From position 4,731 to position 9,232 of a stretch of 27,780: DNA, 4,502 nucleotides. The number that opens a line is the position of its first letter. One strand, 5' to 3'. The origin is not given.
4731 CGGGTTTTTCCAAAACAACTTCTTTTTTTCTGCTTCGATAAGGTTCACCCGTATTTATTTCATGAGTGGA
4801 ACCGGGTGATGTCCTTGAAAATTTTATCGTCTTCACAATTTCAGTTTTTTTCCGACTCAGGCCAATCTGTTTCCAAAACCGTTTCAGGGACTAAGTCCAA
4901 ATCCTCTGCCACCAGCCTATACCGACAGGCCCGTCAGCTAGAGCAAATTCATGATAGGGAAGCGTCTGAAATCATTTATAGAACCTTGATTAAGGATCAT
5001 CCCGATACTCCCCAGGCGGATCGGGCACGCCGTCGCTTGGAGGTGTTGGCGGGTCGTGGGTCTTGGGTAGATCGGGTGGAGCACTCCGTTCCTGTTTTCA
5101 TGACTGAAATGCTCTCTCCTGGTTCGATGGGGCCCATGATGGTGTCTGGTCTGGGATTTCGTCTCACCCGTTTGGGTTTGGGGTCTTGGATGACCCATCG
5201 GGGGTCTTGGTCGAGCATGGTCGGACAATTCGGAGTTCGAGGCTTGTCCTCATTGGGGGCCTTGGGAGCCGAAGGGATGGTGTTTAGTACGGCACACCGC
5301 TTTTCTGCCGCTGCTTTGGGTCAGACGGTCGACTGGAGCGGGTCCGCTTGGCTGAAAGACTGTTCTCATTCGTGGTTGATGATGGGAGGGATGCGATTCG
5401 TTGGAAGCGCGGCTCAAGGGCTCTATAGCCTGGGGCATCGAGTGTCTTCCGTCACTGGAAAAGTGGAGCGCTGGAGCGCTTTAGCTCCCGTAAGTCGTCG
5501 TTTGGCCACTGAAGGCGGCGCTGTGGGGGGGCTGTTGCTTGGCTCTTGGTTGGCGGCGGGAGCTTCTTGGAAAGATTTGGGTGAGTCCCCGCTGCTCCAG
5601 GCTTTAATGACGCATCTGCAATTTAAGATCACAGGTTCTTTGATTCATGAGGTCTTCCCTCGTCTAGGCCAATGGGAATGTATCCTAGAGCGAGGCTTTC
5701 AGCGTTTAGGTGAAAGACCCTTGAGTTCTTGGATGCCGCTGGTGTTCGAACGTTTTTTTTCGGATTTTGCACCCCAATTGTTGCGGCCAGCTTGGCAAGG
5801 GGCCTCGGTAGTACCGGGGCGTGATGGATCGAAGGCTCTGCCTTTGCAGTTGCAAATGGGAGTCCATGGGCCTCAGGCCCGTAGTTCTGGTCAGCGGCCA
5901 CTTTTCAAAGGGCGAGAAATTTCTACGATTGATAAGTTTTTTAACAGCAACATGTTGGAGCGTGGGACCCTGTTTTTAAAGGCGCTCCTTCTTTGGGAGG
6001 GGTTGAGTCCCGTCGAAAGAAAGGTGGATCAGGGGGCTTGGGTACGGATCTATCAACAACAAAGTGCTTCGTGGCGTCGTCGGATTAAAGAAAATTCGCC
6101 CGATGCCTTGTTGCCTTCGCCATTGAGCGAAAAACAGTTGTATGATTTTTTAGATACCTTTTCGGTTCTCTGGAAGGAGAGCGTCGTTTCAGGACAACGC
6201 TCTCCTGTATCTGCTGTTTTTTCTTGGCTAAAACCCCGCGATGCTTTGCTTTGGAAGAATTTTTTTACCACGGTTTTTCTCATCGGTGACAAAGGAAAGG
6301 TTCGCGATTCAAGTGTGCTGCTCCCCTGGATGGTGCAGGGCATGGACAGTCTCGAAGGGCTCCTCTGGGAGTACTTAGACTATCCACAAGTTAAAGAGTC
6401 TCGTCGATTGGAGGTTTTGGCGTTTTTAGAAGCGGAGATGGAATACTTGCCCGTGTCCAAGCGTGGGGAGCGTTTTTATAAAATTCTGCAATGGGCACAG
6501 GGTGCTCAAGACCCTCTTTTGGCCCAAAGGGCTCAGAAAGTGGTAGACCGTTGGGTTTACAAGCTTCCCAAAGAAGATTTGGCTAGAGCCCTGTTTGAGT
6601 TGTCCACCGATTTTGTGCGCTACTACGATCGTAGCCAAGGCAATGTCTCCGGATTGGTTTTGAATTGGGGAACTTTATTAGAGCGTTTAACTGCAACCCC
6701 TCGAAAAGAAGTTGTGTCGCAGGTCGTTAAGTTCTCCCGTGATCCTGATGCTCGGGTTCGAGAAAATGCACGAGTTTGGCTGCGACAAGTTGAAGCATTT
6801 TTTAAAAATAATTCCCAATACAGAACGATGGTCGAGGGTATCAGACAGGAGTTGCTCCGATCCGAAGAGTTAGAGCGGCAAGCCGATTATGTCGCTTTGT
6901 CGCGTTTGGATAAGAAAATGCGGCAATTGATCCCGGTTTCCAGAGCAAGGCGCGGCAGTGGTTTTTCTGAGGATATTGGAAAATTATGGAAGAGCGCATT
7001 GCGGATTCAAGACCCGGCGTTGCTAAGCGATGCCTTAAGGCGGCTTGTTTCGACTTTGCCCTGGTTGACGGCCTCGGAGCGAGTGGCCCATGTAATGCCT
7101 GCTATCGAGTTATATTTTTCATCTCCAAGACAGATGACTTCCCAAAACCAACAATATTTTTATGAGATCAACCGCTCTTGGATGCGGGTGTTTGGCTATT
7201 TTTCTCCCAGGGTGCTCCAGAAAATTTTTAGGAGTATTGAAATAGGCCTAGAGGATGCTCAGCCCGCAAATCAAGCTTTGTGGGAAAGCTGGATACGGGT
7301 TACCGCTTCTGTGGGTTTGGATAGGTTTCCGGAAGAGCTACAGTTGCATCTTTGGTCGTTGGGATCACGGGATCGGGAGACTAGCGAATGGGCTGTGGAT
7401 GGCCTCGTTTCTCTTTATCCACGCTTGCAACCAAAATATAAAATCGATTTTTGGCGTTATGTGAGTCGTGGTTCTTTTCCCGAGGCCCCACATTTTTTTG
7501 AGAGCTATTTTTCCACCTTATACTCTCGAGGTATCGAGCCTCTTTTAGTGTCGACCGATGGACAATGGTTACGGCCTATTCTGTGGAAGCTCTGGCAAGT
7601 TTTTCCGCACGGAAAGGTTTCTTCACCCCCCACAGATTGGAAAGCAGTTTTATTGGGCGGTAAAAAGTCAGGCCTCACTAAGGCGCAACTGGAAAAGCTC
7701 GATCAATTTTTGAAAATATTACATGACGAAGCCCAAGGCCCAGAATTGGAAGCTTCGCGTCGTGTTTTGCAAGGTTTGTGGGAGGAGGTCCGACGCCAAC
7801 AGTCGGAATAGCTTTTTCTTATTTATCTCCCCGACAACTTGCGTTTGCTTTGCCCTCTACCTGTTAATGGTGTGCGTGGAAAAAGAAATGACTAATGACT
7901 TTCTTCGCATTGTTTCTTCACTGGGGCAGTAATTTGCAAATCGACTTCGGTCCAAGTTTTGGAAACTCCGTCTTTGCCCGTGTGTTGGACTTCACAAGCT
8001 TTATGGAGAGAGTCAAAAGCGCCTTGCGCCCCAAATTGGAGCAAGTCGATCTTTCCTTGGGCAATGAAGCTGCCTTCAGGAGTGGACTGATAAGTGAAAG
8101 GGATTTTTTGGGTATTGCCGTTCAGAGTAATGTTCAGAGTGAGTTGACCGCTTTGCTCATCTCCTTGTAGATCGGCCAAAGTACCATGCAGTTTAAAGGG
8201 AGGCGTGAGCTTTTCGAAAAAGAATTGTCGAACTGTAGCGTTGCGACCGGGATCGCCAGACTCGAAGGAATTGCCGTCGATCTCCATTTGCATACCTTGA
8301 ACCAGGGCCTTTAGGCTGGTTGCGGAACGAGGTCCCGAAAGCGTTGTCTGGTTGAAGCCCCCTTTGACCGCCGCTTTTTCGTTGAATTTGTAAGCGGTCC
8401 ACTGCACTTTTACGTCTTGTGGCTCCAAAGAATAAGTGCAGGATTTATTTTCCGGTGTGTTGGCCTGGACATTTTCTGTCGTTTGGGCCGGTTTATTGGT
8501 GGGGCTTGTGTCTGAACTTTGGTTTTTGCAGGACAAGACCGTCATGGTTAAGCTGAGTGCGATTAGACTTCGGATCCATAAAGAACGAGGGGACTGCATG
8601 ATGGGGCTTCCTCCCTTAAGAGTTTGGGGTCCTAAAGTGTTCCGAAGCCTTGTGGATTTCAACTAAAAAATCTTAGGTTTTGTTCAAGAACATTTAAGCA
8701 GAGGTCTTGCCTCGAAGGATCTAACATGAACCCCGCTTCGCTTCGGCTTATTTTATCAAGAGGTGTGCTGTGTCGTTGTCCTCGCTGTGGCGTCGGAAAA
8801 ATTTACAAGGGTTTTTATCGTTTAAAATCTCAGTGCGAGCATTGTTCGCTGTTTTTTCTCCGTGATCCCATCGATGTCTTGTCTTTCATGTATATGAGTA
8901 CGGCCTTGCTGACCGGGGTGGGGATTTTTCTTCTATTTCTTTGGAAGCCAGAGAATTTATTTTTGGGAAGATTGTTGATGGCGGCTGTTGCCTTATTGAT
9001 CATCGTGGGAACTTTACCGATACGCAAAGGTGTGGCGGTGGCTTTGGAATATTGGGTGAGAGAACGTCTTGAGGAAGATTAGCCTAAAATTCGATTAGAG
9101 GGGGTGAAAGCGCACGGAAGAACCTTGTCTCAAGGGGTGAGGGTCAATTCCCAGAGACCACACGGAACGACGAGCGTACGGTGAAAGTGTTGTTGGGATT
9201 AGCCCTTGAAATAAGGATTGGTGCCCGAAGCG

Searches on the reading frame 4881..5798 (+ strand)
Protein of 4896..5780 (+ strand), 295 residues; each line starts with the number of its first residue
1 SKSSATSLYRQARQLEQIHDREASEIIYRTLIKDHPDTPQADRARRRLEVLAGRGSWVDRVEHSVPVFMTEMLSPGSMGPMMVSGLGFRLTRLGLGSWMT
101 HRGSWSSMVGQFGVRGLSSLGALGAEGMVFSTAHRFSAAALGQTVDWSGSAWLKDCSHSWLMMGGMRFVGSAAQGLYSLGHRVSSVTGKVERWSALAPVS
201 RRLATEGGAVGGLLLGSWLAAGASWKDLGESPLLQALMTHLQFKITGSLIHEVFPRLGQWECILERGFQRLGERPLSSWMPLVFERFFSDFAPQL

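Call 33: find_homologous_proteins(query=A2, max_evalue=0.00001)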
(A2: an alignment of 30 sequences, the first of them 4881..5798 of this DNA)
Query A2 (30 sequences): 8000 candidates shared short words with the query, none scored E <= 0.00001.

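Call 35: search_solved_structures(query=A2, max_evalue=10)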
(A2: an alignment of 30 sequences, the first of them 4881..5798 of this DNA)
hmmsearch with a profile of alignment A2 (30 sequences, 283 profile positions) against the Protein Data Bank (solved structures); distinct sequences matched with E-value up to 10: 3.
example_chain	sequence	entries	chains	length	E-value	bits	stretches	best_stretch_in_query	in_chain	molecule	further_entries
6g5s_A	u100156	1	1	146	0.019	17.2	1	3-47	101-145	Cell division coordinator CpoB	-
9l08_A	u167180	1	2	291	0.97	11.6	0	5-26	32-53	Covalently Connected Cytochrome c555 trimer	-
3qky_A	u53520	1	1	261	4.8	9.4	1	10-55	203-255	Outer membrane assembly lipoprotein YfiO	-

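Call 43: predict_structure(alignment_id=A2)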
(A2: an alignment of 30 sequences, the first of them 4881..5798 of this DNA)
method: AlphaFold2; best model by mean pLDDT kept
length: 306 residues; sequences in the alignment: 30
mean_pLDDT: 89.7   pTM: 0.78
mean pLDDT of the five models: 89.7, 89.7, 89.1, 87.9, 87.7
residues with pLDDT >= 90: 228; 70-90: 59; 50-70: 17; < 50: 2
segments of 3 or more residues with pLDDT < 50: none
pLDDT, mean of each block of 10 residues (from residue 1): 85 97 95 98 97 95 93 90 91 92 85 85 93 94 95 96 94 95 95 95 96 96 91 84 94 93 90 79 66 68 49
secondary structure, 60 per line:
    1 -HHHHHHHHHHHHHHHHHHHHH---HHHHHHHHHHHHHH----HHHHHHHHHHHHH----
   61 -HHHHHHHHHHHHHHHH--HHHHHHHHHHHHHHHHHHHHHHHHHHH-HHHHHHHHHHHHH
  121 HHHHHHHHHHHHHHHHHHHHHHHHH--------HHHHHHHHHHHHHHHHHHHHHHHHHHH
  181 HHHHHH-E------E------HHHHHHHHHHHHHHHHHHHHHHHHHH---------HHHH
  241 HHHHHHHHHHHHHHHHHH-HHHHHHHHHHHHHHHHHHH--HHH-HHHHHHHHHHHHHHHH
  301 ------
elements in order: H2-22 H26-39 H44-56 H62-77 H80-106 H108-145 H154-186 H202-227 H237-258 H260-278 H285-300

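Call 64: search_protein_families(library=pfam, alignment_id=A2, max_evalue=0.1)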
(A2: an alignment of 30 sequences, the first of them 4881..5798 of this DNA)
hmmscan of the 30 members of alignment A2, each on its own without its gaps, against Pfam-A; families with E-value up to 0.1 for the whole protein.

A. member 1, window:4881-5798:+ (306 aa): 0 families

B. families by the number of members that match (of 30 scanned): 4 families
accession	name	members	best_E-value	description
PF09976.15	TPR_21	1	0.00087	Tetratricopeptide repeat-like domain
PF04697.18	Pinin_SDK_N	1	0.036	pinin/SDK conserved region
PF13428.12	TPR_14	1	0.095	Tetratricopeptide repeat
PF09277.16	Erythro-docking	1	0.1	Erythronolide synthase, docking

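Call 65: search_protein_families(library=ncbifam, alignment_id=A2, max_evalue=0.1)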
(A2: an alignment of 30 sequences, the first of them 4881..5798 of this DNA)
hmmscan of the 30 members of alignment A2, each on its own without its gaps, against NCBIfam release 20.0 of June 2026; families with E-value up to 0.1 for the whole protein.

A. member 1, window:4881-5798:+ (306 aa): 2 families
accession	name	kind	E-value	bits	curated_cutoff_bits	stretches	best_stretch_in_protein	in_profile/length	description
TIGR02795.1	tol_pal_ybgF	equivalog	0.0025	18.4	90.1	1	5-53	71-119/119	tol-pal system protein YbgF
NF011726.0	PRK15179.1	equivalog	0.035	12.4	733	1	6-43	150-187/694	Vi polysaccharide biosynthesis protein TviE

B. families by the number of members that match (of 30 scanned): 4 families
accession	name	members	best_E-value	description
TIGR02795.1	tol_pal_ybgF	1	0.0025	tol-pal system protein YbgF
NF011726.0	PRK15179.1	1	0.035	Vi polysaccharide biosynthesis protein TviE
NF004531.0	PRK05878.1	1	0.063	pyruvate, phosphate dikinase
TIGR02329.1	propionate_PrpR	1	0.069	propionate catabolism operon regulatory protein PrpR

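Call 91: fold_search(model_id=the predicted structure, library=pdb)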
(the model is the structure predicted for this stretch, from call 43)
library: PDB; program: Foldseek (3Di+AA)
matches with E <= 10: 198; with E <= 0.001: 0
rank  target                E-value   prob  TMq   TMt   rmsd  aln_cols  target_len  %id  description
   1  9fw3_B                2.6e-01  0.23  0.16  0.10  19.0       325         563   12  Cryo-EM structure of IrtAB 2xEQ mutant in outward-occluded state in nanodisc in complex with mycobactin (released 2024-12-18)
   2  7wiw_B                2.7e-01  0.20  0.16  0.11  18.4       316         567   14  Cryo-EM structure of Mycobacterium tuberculosis irtAB complexed with ATP in an occluded conformation (released 2023-01-25)
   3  9mk9_A                8.9e-01  0.07  0.11  0.09  24.7       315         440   12  Structure of the IFIT2-IFIT3 heterodimer from Mus musculus (released 2025-03-12)
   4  9pkq_B                1.5e+00  0.16  0.18  0.12  19.6       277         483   12  Structure of the cytoplasmic domain of unliganded human Tom70, open and closed conformations (released 2026-03-18)
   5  3qky                  1.6e+00  0.13  0.15  0.18  20.2       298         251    9  Crystal structure of Rhodothermus marinus BamD (released 2011-04-20)
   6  7dhg_C                1.7e+00  0.13  0.15  0.10  20.0       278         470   11  Crystal structure of SARS-CoV-2 Orf9b complex with human TOM70 (released 2021-05-12)
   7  5lj5_S                1.7e+00  0.09  0.15  0.10  32.8       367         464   10  Overall structure of the yeast spliceosome immediately after branching. (released 2016-08-31)
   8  4o9t_B                1.8e+00  0.08  0.13  0.14  20.1       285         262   12  Mechanism of transhydrogenase coupling proton translocation and hydride transfer (released 2014-06-11)
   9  5fcl_D                2.0e+00  0.08  0.13  0.13  19.3       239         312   13  Crystal structure of Cas1 from Pectobacterium atrosepticum (released 2016-03-16)
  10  9ayb                  2.4e+00  0.08  0.14  0.11  15.8       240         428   13  Structure of Apo Sialin S61A mutant (released 2024-05-29)
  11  9qhc_A                2.6e+00  0.13  0.19  0.20  21.9       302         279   10  Crystal structure of 8-repeat CTPR protein with eliminated coordination sites (released 2025-10-22)
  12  7vg4_B                2.6e+00  0.07  0.13  0.17  16.4       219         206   10  10,5-methenyltetrahydrofolate cyclohydrolase from Methylobacterium extorquens AM1 strain (released 2022-07-06)
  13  4o7g_B                2.7e+00  0.14  0.16  0.20  14.4       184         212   15  Crystal Structure of Ascorbate-bound Cytochrome b561, crystal soaked in 1 M L-ascorbate for 40 minutes (released 2014-02-05)
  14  9ijd_R                2.8e+00  0.11  0.17  0.20  20.9       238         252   14  Carazolol-activated human beta3 adrenergic receptor (released 2024-08-21)
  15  8yf0_B                2.9e+00  0.08  0.18  0.12  22.2       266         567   18  Cryo-EM structure of human SV2A (released 2024-06-12)
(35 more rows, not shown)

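Call 103: search_dna_similar(query=window:4896-5780:+, collection=plasmids, mode=protein, max_evalue=0.001)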
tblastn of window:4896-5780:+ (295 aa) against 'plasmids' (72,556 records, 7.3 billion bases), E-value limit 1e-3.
No match.

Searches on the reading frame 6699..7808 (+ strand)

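Call 20: search_protein_families(library=pfam, proteins=[window:6699-7808:+], max_evalue=10)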
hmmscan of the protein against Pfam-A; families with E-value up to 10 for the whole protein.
window:6699-7808:+ (370 aa): 1 family
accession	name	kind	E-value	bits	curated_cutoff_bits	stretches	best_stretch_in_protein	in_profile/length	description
PF04286.17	DUF445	-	0.15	12.4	33.8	1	4-77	191-263/368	Protein of unknown function (DUF445)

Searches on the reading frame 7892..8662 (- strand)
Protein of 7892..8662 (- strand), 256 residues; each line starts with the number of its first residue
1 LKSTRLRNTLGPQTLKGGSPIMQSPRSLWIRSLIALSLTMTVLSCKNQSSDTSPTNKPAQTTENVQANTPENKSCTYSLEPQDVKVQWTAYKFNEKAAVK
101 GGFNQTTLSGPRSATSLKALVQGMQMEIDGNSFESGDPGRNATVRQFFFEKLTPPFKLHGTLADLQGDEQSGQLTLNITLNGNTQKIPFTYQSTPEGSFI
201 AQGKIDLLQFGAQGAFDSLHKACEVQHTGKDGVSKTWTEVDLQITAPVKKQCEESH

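Call 3: search_protein_families(library=pfam, proteins=[window:7892-8662:-], max_evalue=0.1)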
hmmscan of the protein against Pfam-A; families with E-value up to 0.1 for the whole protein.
window:7892-8662:- (256 aa): 1 family
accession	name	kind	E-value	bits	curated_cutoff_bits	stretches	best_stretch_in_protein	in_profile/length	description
PF04264.18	YceI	-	2.2e-09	38.3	23.7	1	77-225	1-130/150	YceI-like domain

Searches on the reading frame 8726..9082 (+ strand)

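Call 3: search_protein_families(library=pfam, proteins=[window:8726-9082:+], max_evalue=0.1)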
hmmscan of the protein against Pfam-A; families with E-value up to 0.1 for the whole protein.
window:8726-9082:+ (118 aa): 1 family
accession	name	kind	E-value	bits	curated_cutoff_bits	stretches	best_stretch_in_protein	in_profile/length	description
PF06170.17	DUF983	-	1.9e-06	28.6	22.6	1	27-109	1-85/85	Protein of unknown function (DUF983)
